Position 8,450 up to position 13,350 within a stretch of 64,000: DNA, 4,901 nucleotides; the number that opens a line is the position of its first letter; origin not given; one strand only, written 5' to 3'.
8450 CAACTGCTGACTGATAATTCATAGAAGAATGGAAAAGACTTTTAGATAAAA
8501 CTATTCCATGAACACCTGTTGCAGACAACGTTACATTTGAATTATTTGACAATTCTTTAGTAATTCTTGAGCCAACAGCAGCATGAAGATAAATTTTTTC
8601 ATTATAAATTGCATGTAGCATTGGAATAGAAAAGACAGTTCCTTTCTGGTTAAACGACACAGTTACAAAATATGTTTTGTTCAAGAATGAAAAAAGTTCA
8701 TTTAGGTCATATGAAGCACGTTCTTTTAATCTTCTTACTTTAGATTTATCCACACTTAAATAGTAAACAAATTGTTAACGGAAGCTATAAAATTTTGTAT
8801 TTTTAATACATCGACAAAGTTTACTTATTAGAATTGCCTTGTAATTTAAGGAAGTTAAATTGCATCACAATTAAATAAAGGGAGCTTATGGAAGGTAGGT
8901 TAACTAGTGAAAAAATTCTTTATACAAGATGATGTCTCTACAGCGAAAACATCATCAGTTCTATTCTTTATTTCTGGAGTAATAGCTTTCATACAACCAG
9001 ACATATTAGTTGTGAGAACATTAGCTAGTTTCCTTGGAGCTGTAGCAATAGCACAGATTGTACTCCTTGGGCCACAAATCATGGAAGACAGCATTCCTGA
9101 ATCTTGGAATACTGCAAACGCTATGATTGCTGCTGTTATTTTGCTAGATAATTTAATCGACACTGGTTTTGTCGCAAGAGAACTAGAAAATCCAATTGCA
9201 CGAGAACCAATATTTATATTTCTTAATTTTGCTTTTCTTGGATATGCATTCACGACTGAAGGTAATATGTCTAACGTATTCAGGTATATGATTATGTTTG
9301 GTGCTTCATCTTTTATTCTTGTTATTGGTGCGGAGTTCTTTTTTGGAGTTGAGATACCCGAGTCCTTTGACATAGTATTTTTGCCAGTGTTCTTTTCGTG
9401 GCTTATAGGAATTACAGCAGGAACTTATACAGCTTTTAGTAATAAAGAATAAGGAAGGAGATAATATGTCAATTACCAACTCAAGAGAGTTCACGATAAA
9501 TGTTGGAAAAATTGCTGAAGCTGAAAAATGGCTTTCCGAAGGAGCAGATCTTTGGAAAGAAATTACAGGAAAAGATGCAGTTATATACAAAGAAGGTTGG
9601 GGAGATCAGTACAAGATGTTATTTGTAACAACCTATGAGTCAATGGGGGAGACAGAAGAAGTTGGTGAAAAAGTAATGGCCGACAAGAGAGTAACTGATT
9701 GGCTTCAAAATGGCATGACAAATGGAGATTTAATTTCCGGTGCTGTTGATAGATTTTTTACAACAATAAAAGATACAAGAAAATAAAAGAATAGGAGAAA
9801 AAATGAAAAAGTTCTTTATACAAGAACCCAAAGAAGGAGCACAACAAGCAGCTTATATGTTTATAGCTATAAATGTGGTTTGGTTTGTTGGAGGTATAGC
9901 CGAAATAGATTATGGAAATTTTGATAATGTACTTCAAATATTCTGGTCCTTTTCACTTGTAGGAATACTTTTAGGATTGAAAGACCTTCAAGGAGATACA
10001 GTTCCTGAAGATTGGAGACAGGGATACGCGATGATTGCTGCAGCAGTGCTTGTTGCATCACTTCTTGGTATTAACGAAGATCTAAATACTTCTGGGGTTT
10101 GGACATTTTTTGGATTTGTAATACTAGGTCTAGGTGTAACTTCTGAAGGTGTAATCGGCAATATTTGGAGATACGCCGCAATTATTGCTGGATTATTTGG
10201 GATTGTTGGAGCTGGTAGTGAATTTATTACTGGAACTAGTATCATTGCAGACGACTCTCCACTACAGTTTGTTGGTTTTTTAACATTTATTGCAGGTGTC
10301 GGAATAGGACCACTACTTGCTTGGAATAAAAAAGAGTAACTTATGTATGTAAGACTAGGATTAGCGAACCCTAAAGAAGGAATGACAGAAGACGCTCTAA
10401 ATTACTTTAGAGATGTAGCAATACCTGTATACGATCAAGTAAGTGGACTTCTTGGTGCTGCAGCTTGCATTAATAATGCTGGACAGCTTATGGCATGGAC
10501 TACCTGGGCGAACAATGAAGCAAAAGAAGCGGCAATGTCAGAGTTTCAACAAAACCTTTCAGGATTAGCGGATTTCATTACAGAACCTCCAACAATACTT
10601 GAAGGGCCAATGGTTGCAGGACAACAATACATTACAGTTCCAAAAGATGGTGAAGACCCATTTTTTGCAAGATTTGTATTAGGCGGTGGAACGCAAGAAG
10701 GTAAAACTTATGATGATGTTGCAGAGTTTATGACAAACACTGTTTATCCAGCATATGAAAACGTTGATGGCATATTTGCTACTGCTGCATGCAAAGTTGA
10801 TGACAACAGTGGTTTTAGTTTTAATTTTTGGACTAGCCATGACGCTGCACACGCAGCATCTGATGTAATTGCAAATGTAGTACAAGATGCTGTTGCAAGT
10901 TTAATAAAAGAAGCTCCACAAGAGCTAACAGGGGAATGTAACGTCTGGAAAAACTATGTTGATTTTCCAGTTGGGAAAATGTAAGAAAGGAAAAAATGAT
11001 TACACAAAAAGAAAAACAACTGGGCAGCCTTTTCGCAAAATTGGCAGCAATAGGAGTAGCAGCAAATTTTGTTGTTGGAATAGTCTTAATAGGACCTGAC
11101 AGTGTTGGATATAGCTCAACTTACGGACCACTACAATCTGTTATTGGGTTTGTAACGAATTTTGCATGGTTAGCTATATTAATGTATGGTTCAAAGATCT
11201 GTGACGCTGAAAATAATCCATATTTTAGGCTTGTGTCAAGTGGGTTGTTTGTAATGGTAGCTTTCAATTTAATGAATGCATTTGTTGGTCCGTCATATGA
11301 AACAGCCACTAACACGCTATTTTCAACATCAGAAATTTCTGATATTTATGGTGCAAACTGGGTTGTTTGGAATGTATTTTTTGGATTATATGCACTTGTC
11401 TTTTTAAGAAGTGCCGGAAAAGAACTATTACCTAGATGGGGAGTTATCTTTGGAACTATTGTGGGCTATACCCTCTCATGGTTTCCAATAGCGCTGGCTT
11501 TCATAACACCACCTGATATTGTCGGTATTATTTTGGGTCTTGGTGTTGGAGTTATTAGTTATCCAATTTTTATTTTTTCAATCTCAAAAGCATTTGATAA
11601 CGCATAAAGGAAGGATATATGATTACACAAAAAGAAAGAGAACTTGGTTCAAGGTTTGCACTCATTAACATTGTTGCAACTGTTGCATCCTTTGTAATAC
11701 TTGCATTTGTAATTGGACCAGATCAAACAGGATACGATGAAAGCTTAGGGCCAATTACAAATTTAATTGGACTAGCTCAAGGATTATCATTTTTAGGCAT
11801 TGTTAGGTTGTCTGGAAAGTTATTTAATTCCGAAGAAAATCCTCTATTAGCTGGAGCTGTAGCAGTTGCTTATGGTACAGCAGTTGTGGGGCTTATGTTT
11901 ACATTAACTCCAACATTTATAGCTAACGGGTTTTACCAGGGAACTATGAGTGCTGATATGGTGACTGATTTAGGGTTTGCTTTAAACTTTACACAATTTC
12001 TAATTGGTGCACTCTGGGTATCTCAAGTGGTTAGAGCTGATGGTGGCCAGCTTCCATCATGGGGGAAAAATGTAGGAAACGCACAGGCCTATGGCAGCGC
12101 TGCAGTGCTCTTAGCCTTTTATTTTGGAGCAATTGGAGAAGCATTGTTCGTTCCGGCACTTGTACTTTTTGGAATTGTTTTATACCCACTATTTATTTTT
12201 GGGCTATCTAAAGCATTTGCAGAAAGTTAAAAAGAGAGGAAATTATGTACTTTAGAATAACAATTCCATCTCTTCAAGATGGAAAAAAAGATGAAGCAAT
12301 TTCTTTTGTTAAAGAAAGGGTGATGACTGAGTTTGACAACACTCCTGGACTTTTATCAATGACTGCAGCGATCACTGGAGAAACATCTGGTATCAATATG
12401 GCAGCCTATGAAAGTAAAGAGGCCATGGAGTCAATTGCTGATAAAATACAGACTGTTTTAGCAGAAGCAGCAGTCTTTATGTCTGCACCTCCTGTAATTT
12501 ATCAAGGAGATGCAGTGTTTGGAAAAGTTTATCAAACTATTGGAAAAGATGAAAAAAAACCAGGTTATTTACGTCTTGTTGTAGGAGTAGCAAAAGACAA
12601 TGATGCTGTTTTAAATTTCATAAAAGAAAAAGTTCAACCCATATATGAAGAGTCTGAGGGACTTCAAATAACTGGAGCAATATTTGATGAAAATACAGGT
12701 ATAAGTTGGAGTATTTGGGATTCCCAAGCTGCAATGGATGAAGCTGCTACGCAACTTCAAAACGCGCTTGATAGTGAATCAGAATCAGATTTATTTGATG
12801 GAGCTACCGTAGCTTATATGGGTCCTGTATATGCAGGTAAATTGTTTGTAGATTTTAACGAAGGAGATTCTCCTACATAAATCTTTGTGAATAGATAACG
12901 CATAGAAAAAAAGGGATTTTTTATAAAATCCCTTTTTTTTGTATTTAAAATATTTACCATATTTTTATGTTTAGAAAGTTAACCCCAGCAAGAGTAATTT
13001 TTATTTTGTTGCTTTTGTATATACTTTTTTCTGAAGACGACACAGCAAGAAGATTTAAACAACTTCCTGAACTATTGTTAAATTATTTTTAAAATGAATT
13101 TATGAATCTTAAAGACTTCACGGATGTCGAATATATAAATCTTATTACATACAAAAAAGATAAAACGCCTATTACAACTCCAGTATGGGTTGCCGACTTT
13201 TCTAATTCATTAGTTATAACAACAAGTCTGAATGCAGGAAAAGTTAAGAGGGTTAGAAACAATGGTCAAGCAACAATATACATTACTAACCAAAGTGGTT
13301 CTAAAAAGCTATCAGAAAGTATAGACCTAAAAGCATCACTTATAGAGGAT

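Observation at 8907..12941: Seven-gene operon built only from paralogue pairs: two kinds of small polytopic membrane proteins interleaved with ABM/Dabb-like alpha+beta-barrel proteins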

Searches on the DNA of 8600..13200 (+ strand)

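Call 64: search_rna_families(source=window, start=8600, end=13200, threshold=evalue, max_evalue=1)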
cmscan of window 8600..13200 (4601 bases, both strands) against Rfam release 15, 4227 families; matches with E-value up to 1: 1.
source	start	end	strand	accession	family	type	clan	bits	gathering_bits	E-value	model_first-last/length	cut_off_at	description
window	12910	12968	-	RF02844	RefA9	Gene; antisense;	-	29.4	49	0.14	1-64/64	no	Enterococcus sRNA A9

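Call 100: build_rna_model(alignment_id=A10, structure=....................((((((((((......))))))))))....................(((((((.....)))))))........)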
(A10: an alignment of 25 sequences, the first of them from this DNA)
Model R1 built from alignment A10 (25 sequences, 93 columns); structure: as given.
model positions 81; base pairs 17; branch points 1; effective number of sequences 2.87; information 0.7 bits per position. Calibrated on 0.2 Mb of random sequence (short: E-values are rough).
structure used (alignment columns):
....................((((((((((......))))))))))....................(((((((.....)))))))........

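Call 101: search_with_rna_model(model_id=R1, sources=[window, L001, L002, L003, L005, L007, L009, L010, L013, L015, L020, L021, L022, L024, L025, L026, L028, L032, L035, L036, L037, L042, L046, L047], max_evalue=1)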
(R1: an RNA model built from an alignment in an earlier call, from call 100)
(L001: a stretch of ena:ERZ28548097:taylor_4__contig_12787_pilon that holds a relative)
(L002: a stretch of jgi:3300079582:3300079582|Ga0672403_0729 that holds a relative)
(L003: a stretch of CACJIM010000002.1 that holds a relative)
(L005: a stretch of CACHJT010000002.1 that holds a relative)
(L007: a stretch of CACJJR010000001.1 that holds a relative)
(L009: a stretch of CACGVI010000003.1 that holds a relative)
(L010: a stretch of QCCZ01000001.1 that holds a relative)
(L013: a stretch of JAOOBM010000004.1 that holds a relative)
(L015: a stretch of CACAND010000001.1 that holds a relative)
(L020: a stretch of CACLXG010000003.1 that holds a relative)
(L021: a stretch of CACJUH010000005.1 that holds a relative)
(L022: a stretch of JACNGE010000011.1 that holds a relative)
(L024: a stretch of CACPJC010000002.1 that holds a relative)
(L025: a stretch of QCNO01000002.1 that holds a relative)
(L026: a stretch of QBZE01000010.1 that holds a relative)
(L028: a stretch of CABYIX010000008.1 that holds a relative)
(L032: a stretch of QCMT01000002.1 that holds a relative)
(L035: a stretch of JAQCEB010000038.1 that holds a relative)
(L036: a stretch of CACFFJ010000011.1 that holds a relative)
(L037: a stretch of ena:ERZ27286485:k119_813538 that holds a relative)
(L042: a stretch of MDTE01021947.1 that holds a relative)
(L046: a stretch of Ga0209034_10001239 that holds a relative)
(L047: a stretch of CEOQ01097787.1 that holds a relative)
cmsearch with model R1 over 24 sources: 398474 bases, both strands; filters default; matches with E-value up to 1: 15.
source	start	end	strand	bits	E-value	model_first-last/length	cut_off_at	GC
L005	6804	6883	+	94.3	1.7e-15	1-81/81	no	0.31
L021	6779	6860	+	93.8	2e-15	1-81/81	no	0.32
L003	6767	6848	+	93.3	2.5e-15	1-81/81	no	0.33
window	8830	8909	+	91.1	7e-15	1-81/81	no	0.32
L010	6198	6278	+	89.9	1.2e-14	1-81/81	no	0.32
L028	6692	6773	+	86.4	6e-14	1-81/81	no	0.27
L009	7015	7091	+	85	1.2e-13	1-81/81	no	0.36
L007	6234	6310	+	84.1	1.7e-13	1-81/81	no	0.35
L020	5784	5860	+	77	4.4e-12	1-81/81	no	0.25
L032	5551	5628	+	75.2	1e-11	1-81/81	no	0.33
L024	6710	6787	+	74.8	1.2e-11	1-81/81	no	0.32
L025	6666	6742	+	74.6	1.3e-11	1-81/81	no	0.27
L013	4663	4740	+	73.9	1.8e-11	1-81/81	no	0.33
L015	6112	6186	+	56.7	4.8e-08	1-81/81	no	0.29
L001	11393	11466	+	21.7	0.43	1-81/81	no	0.26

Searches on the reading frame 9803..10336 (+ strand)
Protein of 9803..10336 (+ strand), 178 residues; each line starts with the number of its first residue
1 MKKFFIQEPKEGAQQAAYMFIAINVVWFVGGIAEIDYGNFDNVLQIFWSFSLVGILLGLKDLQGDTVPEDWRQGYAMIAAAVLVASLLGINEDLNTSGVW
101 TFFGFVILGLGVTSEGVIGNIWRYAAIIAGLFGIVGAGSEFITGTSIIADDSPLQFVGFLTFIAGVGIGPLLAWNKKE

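Call 3: search_protein_families(library=pfam, proteins=[window:9803-10336:+], max_evalue=1)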
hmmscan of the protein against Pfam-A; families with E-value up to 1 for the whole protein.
window:9803-10336:+ (178 aa): 2 families
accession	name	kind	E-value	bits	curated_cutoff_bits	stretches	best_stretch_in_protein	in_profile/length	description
PF11222.13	DUF3017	-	0.093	13.5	25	1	69-88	18-37/74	Protein of unknown function (DUF3017)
PF25487.1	ETR1_N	-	0.098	13.4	27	0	16-83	15-79/97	Ethylene receptor 1-like, N-terminal domain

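Call 4: search_protein_families(library=ncbifam, proteins=[window:9803-10336:+], max_evalue=1)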
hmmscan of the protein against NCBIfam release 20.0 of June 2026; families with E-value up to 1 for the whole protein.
window:9803-10336:+ (178 aa): 1 family
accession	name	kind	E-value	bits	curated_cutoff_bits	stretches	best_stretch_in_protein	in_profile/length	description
NF033486.1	harvest_ssl1498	equivalog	0.1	12.5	45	0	7-32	20-45/53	photosystem II assembly protein Psb34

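Call 55: search_protein_families(library=padloc, proteins=[window:9803-10336:+], max_evalue=0.1)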
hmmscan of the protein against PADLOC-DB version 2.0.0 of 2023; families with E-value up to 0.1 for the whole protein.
window:9803-10336:+ (178 aa): 0 families

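Call 56: search_protein_families(library=phrogs, proteins=[window:9803-10336:+], max_evalue=0.1)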
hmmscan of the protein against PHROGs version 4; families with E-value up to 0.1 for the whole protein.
window:9803-10336:+ (178 aa): 0 families
